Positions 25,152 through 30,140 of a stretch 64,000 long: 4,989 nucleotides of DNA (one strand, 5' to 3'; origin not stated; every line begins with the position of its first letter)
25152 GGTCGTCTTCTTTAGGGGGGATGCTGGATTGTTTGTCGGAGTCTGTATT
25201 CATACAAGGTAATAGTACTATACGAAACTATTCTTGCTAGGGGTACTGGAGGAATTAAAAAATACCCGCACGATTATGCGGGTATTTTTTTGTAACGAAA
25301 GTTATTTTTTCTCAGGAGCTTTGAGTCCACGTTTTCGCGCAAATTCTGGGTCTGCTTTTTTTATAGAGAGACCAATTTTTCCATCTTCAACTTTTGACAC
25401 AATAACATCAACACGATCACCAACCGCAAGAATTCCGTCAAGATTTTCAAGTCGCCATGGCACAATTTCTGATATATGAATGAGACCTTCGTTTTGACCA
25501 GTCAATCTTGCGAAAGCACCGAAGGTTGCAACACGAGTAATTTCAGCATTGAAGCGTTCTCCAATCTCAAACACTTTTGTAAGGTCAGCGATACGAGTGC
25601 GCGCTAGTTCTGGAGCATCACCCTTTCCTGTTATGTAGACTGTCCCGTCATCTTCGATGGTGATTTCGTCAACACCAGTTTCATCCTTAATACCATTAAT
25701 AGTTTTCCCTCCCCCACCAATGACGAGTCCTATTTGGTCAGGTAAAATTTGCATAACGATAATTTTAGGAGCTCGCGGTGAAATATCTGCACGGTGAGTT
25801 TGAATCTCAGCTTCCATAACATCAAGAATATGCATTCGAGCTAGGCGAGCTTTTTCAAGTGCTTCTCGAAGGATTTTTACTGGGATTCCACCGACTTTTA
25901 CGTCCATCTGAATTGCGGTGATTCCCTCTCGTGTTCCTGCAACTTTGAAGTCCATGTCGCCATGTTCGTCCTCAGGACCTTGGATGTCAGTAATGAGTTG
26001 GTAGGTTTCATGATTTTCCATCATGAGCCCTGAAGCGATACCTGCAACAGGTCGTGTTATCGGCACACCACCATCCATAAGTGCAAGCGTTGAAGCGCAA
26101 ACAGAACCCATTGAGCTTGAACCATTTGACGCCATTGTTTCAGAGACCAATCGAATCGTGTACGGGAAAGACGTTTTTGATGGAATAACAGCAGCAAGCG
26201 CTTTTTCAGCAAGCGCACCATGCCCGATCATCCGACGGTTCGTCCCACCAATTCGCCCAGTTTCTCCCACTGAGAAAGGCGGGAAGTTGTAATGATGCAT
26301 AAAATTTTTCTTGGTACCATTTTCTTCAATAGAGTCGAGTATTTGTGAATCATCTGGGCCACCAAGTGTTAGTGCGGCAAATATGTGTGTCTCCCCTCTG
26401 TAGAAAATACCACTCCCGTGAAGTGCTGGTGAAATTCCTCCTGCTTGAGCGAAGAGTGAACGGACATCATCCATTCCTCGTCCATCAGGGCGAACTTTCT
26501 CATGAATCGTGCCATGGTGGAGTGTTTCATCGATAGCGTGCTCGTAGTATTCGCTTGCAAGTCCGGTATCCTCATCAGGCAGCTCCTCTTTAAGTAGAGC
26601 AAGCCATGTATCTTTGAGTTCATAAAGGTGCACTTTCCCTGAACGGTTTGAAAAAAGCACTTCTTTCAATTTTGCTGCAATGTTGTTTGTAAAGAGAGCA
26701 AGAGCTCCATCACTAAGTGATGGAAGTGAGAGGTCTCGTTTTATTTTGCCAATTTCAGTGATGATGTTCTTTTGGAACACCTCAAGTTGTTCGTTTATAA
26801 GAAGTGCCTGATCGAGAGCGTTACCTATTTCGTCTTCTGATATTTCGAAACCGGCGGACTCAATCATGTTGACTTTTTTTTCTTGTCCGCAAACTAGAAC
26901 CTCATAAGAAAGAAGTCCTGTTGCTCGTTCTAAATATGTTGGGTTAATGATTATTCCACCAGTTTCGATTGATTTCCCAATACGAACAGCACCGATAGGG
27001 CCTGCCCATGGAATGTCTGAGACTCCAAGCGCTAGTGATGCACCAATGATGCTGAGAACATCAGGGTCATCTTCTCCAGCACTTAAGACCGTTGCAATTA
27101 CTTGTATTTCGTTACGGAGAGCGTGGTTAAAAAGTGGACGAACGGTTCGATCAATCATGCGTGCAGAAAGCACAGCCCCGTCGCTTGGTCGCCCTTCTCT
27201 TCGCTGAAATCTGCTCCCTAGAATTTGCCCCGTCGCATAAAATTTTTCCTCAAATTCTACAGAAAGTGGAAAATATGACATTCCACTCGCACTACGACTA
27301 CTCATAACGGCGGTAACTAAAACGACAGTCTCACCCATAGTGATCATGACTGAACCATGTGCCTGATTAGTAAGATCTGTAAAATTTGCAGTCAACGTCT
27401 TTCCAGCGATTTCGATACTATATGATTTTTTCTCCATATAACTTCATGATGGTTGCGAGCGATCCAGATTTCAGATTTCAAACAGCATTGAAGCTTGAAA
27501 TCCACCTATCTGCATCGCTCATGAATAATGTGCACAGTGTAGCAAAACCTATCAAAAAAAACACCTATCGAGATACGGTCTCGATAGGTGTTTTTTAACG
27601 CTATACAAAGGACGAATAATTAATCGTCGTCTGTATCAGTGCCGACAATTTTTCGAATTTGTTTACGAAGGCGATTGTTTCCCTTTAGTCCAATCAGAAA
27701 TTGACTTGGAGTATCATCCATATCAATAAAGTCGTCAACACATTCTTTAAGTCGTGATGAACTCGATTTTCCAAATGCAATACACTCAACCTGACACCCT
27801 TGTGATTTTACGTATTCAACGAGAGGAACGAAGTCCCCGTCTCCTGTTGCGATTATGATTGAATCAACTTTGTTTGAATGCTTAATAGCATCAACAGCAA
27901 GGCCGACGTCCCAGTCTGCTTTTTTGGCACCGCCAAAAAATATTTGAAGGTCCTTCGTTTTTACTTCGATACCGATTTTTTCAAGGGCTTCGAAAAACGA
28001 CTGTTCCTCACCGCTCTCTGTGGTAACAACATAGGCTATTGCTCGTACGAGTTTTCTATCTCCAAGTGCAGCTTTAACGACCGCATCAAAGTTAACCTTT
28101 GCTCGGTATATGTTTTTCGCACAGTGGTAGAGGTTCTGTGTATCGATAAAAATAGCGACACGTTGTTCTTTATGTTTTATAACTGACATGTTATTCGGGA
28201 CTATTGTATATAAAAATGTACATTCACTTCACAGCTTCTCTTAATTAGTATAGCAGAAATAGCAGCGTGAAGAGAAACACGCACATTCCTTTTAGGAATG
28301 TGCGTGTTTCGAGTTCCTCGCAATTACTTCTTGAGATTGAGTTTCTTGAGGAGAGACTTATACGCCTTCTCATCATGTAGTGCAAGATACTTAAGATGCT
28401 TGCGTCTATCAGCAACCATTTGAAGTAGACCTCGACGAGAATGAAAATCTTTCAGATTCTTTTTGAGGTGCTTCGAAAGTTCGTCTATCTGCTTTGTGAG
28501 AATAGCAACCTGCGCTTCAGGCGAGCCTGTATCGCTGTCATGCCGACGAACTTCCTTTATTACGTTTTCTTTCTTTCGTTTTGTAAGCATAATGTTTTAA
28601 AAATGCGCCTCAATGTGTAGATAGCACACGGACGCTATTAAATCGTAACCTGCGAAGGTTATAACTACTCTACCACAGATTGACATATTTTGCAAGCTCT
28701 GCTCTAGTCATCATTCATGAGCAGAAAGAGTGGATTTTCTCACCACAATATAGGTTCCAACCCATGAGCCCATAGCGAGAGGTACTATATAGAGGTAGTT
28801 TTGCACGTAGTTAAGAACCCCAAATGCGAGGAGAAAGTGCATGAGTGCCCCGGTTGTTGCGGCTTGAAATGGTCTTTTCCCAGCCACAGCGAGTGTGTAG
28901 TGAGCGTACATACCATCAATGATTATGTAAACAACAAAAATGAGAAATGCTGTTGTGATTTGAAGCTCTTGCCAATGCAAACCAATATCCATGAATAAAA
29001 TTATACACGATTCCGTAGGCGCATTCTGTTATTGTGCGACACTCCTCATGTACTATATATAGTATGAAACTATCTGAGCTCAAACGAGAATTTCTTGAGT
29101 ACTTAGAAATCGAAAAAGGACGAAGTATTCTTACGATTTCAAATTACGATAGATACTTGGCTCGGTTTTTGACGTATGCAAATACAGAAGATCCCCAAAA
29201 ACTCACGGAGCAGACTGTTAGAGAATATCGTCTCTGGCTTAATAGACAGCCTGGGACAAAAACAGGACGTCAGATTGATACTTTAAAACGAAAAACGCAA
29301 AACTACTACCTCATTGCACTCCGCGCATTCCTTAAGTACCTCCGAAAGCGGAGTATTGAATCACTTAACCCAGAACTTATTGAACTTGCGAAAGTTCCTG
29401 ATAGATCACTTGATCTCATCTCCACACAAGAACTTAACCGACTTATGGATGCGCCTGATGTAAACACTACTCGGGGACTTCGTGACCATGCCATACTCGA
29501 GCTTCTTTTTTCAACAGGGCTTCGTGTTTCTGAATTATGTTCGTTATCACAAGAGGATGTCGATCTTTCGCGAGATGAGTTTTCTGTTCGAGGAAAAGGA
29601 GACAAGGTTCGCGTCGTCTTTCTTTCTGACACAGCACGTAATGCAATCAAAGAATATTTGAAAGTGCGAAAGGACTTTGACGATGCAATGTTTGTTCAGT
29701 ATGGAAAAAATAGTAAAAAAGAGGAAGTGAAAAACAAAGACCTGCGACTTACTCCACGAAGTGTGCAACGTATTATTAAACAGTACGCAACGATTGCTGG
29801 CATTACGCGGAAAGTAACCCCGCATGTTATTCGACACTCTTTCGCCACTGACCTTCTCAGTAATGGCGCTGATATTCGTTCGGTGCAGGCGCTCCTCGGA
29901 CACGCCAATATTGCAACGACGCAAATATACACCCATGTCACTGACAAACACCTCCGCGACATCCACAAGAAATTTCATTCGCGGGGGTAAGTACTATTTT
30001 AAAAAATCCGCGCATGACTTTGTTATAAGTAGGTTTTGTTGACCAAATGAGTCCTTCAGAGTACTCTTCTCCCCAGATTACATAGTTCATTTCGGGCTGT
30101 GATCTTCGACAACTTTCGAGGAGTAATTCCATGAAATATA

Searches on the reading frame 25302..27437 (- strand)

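Call 12: search_protein_families(library=pfam, proteins=[window:25302-27437:-], max_evalue=0.001)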
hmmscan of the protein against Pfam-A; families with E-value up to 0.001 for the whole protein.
window:25302-27437:- (711 aa): 4 families
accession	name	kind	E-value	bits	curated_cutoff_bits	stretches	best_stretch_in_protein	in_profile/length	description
PF01138.27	RNase_PH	-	4.8e-45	153.6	25.5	2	20-143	9-130/130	3' exoribonuclease family, domain 1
PF03725.20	RNase_PH_C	-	6.4e-12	45.7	20.8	2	146-211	1-64/67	3' exoribonuclease family, domain 2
PF00575.29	S1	-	9.5e-10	39.2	22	1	623-692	2-73/74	S1 RNA binding domain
PF00013.35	KH_1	-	3.3e-09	36.8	21.5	1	560-617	2-65/66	KH domain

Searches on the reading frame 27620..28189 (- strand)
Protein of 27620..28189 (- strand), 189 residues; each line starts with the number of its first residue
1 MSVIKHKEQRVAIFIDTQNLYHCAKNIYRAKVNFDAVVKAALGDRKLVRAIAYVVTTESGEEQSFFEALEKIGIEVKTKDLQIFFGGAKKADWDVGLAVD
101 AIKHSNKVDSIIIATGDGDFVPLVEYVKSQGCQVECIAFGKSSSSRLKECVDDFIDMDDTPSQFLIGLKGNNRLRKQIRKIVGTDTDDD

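Call 12: search_protein_families(library=pfam, proteins=[window:27620-28189:-], max_evalue=0.001)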
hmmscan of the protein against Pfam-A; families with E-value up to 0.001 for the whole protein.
window:27620-28189:- (189 aa): 1 family
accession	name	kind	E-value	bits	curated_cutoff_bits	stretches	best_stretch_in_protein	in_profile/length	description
PF01936.24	NYN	-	5.2e-35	121.5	24.2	1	10-158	1-145/145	NYN domain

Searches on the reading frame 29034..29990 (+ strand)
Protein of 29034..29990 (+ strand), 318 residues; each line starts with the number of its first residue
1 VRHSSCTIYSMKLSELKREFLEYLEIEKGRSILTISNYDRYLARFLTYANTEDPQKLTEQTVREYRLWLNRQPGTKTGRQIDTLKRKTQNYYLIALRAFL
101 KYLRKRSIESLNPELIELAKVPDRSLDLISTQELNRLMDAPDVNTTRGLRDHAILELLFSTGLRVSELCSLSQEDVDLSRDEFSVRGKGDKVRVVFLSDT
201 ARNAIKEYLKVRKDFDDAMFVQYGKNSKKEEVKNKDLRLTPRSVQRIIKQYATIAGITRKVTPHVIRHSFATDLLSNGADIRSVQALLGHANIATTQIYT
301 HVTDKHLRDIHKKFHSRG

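Call 12: search_protein_families(library=pfam, proteins=[window:29034-29990:+], max_evalue=0.001)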
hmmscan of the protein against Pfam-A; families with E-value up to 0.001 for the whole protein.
window:29034-29990:+ (318 aa): 4 families
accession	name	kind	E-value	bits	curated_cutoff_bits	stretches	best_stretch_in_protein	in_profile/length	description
PF00589.27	Phage_integrase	-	6.4e-46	156.7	27.1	1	130-306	4-172/172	Phage integrase family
PF02899.23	Phage_int_SAM_1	-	4.6e-12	46.5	22.3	1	19-106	3-82/83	Phage integrase, N-terminal SAM-like domain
PF13495.12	Phage_int_SAM_4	-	3.3e-09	37.5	27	1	19-77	4-61/85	Phage integrase, N-terminal SAM-like domain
PF13102.12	Phage_int_SAM_5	-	0.00011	22.9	22.3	1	21-113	10-92/98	Phage integrase SAM-like domain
